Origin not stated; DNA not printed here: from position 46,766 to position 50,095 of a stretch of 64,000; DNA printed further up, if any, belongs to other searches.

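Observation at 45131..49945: Giant fusion protein whose M28/PA ectodomain has lost the metal ligands (pseudo-peptidase) and is wired to an FtsX mechanotransmission module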

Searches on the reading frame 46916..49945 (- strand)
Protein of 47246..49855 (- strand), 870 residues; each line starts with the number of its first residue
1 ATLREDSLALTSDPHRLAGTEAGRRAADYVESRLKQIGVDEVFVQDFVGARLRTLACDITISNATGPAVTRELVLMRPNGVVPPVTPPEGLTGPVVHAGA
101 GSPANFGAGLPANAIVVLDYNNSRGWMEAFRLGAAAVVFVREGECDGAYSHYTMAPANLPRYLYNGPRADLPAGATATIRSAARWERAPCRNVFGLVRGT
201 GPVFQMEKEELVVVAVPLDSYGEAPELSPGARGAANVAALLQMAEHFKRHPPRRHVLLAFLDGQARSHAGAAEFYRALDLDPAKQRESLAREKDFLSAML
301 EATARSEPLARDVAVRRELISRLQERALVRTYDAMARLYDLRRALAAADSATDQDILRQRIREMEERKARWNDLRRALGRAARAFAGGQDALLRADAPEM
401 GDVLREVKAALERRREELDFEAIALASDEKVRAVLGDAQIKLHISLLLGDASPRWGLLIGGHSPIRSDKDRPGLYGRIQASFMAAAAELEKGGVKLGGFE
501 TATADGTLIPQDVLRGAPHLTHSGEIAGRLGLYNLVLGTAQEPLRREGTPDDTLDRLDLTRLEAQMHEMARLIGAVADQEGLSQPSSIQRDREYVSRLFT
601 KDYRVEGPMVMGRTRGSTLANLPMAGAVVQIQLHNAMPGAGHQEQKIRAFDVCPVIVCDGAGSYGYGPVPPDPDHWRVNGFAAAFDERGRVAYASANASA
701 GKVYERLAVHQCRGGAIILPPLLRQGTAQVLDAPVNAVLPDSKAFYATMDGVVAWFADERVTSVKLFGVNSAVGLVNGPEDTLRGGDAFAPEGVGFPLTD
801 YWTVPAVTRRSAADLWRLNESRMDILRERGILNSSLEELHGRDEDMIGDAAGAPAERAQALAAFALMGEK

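Call 16: search_solved_structures(query=A1, max_evalue=1, show_alignments=3)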
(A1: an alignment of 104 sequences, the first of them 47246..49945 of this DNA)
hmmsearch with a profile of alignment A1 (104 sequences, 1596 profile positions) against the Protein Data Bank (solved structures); distinct sequences matched with E-value up to 1: 35.
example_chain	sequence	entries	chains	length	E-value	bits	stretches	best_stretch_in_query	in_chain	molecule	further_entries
2ek8_A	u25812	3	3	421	1.3e-13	52.5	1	28-308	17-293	Aminopeptidase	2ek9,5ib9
6hc6_A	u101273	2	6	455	8.9e-09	36.4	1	40-311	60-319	Aminopeptidase YwaD | Aminopeptidase Y (Arg Lys Leu preference)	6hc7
8kco_A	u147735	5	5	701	1.5e-05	25.7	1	200-351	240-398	Nicastrin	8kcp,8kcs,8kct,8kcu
5a63_A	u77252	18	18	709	1.5e-05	25.7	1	200-351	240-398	Nicastrin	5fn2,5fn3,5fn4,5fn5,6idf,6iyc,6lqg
8oqy_A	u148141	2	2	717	1.5e-05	25.7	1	200-351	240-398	Nicastrin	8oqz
5xu1_M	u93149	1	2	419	2.3e-05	25.1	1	1322-1431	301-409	ABC transporter permeae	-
8x52_A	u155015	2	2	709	4.6e-05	24.1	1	205-351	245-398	Nicastrin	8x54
3s9l_A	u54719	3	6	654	0.00046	20.8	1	28-141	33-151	Transferrin receptor protein 1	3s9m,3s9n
6wrv_A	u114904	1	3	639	0.00046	20.8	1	28-141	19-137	Transferrin receptor protein 1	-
1de4_C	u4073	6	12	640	0.00047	20.8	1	28-141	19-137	TRANSFERRIN RECEPTOR | Transferrin receptor protein 1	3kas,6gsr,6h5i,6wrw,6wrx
6d03_A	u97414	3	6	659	0.00049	20.7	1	28-141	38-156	Transferrin receptor protein 1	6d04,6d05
8ac9_A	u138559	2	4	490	0.00049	20.7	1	30-307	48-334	Keratinase KP1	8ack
6okd_A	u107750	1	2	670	0.00053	20.6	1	28-141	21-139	Transferrin receptor protein 1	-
8ac7_B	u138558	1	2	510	0.00054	20.6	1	30-307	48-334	Keratinase KP1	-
3iib_A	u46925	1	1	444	0.00057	20.5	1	28-146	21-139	Peptidase M28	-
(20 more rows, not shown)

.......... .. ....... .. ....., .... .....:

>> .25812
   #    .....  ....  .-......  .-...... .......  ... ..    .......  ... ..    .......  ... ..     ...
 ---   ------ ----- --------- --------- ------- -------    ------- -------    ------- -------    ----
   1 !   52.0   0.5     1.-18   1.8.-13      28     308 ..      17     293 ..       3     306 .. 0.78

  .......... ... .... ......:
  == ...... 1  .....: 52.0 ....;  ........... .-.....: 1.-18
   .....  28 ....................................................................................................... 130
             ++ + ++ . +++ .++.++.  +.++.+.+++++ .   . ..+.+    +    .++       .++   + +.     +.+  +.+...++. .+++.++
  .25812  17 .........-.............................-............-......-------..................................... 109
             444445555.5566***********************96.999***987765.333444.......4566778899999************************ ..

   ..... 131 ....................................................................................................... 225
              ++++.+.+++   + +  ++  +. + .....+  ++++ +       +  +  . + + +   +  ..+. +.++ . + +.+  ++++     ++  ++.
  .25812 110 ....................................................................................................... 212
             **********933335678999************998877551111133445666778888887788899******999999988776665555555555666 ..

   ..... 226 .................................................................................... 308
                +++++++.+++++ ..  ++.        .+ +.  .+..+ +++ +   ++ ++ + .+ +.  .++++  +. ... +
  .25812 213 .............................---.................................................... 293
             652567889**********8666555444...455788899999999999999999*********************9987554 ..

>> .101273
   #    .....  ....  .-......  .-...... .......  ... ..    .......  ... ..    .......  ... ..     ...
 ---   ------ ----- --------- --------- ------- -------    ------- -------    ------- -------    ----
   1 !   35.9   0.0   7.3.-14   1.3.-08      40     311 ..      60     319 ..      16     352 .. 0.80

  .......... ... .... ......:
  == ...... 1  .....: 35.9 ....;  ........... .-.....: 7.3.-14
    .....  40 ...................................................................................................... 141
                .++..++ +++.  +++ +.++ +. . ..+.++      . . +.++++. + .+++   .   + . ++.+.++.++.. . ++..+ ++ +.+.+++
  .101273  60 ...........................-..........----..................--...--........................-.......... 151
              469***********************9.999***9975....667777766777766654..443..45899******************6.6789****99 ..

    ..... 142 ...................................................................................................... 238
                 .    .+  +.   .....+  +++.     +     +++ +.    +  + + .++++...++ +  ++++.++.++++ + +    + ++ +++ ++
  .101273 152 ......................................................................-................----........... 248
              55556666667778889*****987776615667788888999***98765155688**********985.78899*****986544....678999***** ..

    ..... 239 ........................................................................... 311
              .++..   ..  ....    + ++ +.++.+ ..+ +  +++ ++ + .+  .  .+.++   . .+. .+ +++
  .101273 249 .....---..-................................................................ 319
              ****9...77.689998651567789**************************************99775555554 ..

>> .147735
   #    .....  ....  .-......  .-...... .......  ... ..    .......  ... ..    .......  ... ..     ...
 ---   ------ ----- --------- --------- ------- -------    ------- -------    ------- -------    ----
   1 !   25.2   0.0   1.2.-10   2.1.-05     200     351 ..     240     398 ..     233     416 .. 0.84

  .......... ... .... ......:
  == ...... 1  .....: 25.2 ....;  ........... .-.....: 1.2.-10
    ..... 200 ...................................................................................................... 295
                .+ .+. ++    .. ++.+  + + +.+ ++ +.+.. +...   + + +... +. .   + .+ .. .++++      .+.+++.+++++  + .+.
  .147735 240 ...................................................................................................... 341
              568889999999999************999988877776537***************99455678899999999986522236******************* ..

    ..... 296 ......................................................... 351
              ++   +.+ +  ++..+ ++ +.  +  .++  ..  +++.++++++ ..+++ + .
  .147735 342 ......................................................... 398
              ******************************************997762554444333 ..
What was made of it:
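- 49271..49645 (-): aa 101-225: PA (protease-associated/apical) domain inserted in the M28 fold. Call 16 (aligned to the PA region of 2ek8 and YwaD).
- On Peptidase family M28 (active di-zinc aminopeptidases): Family profile to 2ek8 at 1.3e-13 (call 16).
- Closest known: Nicastrin. Same: The profile hit is 1.5e-5 over aa 200-351 (call 16).
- Checked: The family profile aligns the same way to the PDB M28 structures 2ek8 and YwaD (call 16).
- Family profile against PDB sequences: 2ek8 at 1.3e-13, YwaD at 9e-9, nicastrin at 1.5e-5, TfR1 at 5e-4 (call 16).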

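Call 34: predict_structure(alignment_id=A2)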
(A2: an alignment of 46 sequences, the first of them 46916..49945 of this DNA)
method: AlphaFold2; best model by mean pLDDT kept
length: 1010 residues; sequences in the alignment: 46
mean_pLDDT: 87.8   pTM: 0.84
mean pLDDT of the five models: 87.8, 86.7, 86.7, 86.2, 82.9
residues with pLDDT >= 90: 683; 70-90: 198; 50-70: 107; < 50: 22
segments of 3 or more residues with pLDDT < 50: 1-9, 1003-1010
pLDDT, mean of each block of 10 residues (from residue 1): 44 67 57 93 96 98 98 97 97 90 96 95 94 76 93 92 95 92 94 96 95 96 98 95 98 95 97 97 98 96 96 93 96 89 88 90 85 89 93 93 89 66 71 92 94 96 95 97 95 92 93 96 93 90 88 96 96 93 95 95 97 93 94 93 81 94 71 88 94 94 88 96 95 94 94 90 93 93 94 94 90 64 89 88 94 88 89 92 83 93 92 80 68 56 64 69 57 58 63 60 42
secondary structure, 60 per line:
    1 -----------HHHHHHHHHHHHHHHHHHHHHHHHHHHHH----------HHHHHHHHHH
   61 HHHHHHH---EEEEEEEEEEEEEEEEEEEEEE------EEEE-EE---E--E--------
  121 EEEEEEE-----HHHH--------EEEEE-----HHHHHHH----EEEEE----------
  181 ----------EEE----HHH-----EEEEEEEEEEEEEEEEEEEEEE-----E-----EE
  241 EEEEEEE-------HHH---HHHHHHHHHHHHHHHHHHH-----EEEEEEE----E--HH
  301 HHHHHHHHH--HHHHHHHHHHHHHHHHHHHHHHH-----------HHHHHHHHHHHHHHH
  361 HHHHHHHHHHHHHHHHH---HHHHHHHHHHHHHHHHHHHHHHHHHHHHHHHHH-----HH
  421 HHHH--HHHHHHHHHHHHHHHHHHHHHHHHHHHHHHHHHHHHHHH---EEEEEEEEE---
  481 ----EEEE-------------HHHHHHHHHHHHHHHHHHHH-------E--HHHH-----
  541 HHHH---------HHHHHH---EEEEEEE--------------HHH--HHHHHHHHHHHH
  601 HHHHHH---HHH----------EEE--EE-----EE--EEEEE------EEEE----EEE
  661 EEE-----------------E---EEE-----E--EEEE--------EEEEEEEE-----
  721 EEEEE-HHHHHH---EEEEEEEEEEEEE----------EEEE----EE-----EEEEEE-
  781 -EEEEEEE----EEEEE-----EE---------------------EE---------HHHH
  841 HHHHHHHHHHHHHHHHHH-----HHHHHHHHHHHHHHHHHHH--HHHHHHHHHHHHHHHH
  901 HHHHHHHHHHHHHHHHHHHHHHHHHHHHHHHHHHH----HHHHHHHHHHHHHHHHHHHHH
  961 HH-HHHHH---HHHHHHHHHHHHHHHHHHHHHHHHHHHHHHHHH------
elements in order (helices of 4 or more, strands of 3 or more residues): H12-40 H51-67 E71-92 E99-102 E121-127 H133-136 E145-149 H155-161 E166-170 E191-193 E206-227 E239-247 H261-279 E285-291 H299-309 H312-334 H346-377 H381-413 H419-424 H427-465 E469-477 E485-488 H502-521 H532-535 H541-544 H554-559 E563-569 H589-606 E623-625 E639-643 E650-653 E658-663 E685-687 E696-699 E708-715 E721-725 H727-732 E736-748 E759-762 E774-779 E782-788 E793-797 H837-858 H864-882 H885-935 H940-962 H964-968 H972-1004
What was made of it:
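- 47231..47440 (-): aa 836-905: membrane-proximal helices. Helix 885-935 runs on into the first TM segment as a stalk. call 34
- On TfR/GCPII branch (M28B): The helices at 310-466 lie between core strands of the M28 fold, and a beta-rich domain follows the fold (call 34).
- AF2 model of aa 1-1010: pLDDT 87.8, pTM 0.84 (call 34). Here a dead metallopeptidase fold carries a 155-aa insertion of 23-39-residue helices next to the former active-site strands (call 34).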
